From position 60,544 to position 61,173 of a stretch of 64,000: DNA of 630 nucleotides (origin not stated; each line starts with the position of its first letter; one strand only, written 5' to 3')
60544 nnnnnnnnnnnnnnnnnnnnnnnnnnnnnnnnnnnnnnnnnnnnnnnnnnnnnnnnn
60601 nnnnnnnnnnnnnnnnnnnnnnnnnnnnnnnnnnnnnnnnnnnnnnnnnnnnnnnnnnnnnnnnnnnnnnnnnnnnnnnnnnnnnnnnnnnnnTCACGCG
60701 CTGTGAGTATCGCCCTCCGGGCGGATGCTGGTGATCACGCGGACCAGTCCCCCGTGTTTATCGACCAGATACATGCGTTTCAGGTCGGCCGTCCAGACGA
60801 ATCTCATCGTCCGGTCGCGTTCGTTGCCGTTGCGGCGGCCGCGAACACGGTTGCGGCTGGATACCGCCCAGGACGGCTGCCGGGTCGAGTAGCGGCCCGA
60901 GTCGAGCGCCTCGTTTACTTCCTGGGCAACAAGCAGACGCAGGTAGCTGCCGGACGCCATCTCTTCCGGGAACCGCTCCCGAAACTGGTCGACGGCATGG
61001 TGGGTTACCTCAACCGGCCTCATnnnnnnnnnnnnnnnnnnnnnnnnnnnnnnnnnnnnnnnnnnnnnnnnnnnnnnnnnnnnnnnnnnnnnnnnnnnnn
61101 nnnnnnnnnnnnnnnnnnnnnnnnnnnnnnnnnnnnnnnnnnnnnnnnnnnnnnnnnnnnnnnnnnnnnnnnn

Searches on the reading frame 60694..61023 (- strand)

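Call 8: search_protein_families(library=phrogs, max_evalue=0.01, proteins=[window:60694-61023:-])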
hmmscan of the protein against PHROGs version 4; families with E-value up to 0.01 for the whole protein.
window:60694-61023:- (109 aa): 1 family
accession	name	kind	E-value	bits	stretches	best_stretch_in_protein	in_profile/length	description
phrog_6182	-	unknown function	0.0016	19.9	1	4-27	6-29/87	-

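Call 30: search_protein_families(library=pfam, max_evalue=0.1, proteins=[window:60694-61023:-])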
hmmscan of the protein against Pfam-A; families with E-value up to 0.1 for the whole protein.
window:60694-61023:- (109 aa): 0 families
